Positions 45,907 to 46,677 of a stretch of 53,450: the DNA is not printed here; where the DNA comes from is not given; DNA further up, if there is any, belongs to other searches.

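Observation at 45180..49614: Orphan CdhA-type Ni-CO dehydrogenase embedded in an hcp-like, nitrosative-stress-type operon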

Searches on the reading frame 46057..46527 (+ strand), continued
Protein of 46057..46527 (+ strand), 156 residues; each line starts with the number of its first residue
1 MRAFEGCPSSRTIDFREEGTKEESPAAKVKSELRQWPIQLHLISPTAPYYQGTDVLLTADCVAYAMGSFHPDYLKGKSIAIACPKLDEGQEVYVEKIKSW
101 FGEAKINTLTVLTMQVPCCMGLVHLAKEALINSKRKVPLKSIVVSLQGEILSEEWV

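Call 72: search_protein_families(library=ncbifam, proteins=[L127:2467-4386:+, L127:1693-2460:+, L127:52-915:+, L137:5724-7376:+, L089:10117-10566:+], max_evalue=0.001)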
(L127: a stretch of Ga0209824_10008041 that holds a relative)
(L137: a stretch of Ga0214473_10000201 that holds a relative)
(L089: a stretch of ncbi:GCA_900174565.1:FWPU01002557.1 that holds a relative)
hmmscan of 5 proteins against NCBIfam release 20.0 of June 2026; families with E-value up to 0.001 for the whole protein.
L127:2467-4386:+ (639 aa): 4 families
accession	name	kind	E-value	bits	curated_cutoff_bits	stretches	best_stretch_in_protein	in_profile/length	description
TIGR01702.1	CO_DH_cata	equivalog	5.6e-200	665.6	478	1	7-625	2-619/621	anaerobic carbon-monoxide dehydrogenase catalytic subunit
TIGR00314.1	cdhA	equivalog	2.2e-17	62.1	781.3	3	185-374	164-349/784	CO dehydrogenase/acetyl-CoA synthase complex subunit alpha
TIGR01703.1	hybrid_clust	equivalog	1.1e-08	34.1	360.8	1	332-592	291-505/522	hydroxylamine reductase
NF003658.0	PRK05290.1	equivalog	2.1e-08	33.3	367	1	315-597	293-531/546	hydroxylamine reductase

L127:1693-2460:+ (255 aa): 22 families
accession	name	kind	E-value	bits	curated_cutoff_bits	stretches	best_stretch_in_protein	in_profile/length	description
TIGR01969.1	minD_arch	subfamily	3.4e-13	49.4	201.75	1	5-50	6-52/251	cell division ATPase MinD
TIGR03371.1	cellulose_yhjQ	equivalog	8.1e-13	48.4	157.85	1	3-51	4-53/246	cellulose biosynthesis protein BcsQ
TIGR01968.1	minD_bact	equivalog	2.1e-11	43.7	212.9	1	5-48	7-51/261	septum site-determining protein MinD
NF041546.1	ParA_partition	equivalog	9e-11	41.7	180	1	6-40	6-40/203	ParA family partition ATPase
TIGR04291.1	arsen_driv_ArsA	equivalog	5.3e-09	35.3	650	1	6-69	9-72/565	arsenical pump-driving ATPase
TIGR00345.1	GET3_arsA_TRC40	subfamily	3.3e-08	33.4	135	1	5-70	2-71/299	TRC40/GET3/ArsA family transport-energizing ATPase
NF047398.1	AAA_KGGVGR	domain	1.9e-07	31.6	90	1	8-40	11-43/190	KGGVGR-motif variant AAA ATPase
NF041136.1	MrpORP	equivalog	2.2e-07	30.5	450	1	5-37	11-43/365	iron-sulfur cluster carrier protein MrpORP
NF007460.0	PRK10037.1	equivalog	1.6e-06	27.8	399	1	8-44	10-46/250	cellulose biosynthesis protein BcsQ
TIGR01281.1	DPOR_bchL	equivalog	1.6e-06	27.7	345.15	1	1-47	1-47/268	ferredoxin:protochlorophyllide reductase (ATP-dependent) iron-sulfur ATP-binding protein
TIGR03453.1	partition_RepA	equivalog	4.9e-06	25.6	348.45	1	7-48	112-153/387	plasmid partitioning protein RepA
NF041417.1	ArsA_halo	exception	6.7e-06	25.1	800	1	5-113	338-443/617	arsenical pump-driving ATPase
NF033200.1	F430_CfbC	exception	1.3e-05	24.8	402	1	2-44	2-44/260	Ni-sirohydrochlorin a,c-diamide reductive cyclase ATP-dependent reductase subunit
TIGR03815.1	CpaE_hom_Actino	equivalog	1.3e-05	24.5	154.45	1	5-40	117-152/340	septum site-determining protein Ssd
NF010443.0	PRK13869.1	subfamily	1.5e-05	24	446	1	7-54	129-176/405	plasmid-partitioning protein RepA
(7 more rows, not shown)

L127:52-915:+ (287 aa): 43 families (the best 25 are shown)
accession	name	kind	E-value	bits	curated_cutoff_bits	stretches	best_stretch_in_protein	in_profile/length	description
NF040864.1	HgcB_ferredoxin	equivalog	3.1e-09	36.6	99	1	7-62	9-64/93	mercury methylation ferredoxin HgcB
TIGR01944.1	rnfB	subfamily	3.3e-09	36.6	68.7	1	3-77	104-180/190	RnfABCDGE type electron transport complex subunit B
TIGR02179.1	PorD_KorD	subfamily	3.6e-09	36.6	60.05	1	9-63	22-76/78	2-oxoacid:acceptor oxidoreductase, delta subunit, pyruvate/2-ketoisovalerate family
TIGR02700.1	flavo_MJ0208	hypoth_equivalog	5.6e-09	35.6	251.35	1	8-61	144-196/234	dihydromethanopterin reductase (acceptor)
NF041891.1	hdrA_Methbact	equivalog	6e-09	34.7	1300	1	6-94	566-654/762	ferredoxin:CoB-CoM heterodisulfide reductase subunit HdrA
NF038196.1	ferrodoxin_EFR1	subfamily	1.9e-08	34.7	75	1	4-66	177-236/242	EFR1 family ferrodoxin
NF040770.1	hetero_SS_HdrA2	exception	3.3e-08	32.1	1100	1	8-69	573-633/777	CoB-CoM heterodisulfide reductase HdrA2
NF005506.0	PRK07118.1-5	equivalog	6.2e-08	32.4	388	1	6-36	164-194/279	Fe-S cluster domain-containing protein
NF043069.1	T4HPD_activ_SAM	equivalog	1.5e-07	31.1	425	1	5-80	44-115/299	trans-4-hydroxy-L-proline dehydratase activase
TIGR02912.1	sulfite_red_C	equivalog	1.7e-07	30.5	324.1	1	8-109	165-265/314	sulfite reductase subunit C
NF007202.0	PRK09623.1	equivalog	2e-07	31.3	166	1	8-65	47-104/105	3-methyl-2-oxobutanoate dehydrogenase subunit delta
NF040684.1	PorD_Arch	equivalog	2.7e-07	30.6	120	1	9-63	29-83/85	pyruvate synthase subunit PorD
NF041778.1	hetero_SS_HdrA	equivalog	3.2e-07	28.6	1400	1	4-76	579-645/771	ferredoxin:CoB-CoM heterodisulfide reductase subunit HdrA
NF005503.0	PRK07118.1-2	equivalog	5.6e-07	29.1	252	1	5-39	160-194/292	RnfABCDGE type electron transport complex subunit B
NF003475.0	PRK05113.1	equivalog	8.7e-07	29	203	1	3-68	104-169/190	electron transport complex subunit RsxB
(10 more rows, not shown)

L137:5724-7376:+ (550 aa): 3 families
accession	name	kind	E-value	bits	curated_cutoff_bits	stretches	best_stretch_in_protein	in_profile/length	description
NF003658.0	PRK05290.1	equivalog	1.3e-247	822.8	367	1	3-549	1-544/546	hydroxylamine reductase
TIGR01703.1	hybrid_clust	equivalog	3.4e-236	784.8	360.8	1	3-549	1-522/522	hydroxylamine reductase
TIGR01702.1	CO_DH_cata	equivalog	1.2e-05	23.7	478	1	449-529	503-583/621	anaerobic carbon-monoxide dehydrogenase catalytic subunit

L089:10117-10566:+ (149 aa): 0 families

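Call 85: search_solved_structures(query=A2, max_evalue=10)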
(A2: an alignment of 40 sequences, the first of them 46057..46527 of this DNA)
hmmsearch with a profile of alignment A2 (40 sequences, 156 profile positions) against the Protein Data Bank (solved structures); distinct sequences matched with E-value up to 10: 1.
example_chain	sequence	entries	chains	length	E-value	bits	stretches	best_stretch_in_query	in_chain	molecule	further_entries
2hbp_A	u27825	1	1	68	0.053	16.7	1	58-100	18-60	Cytoskeleton assembly control protein SLA1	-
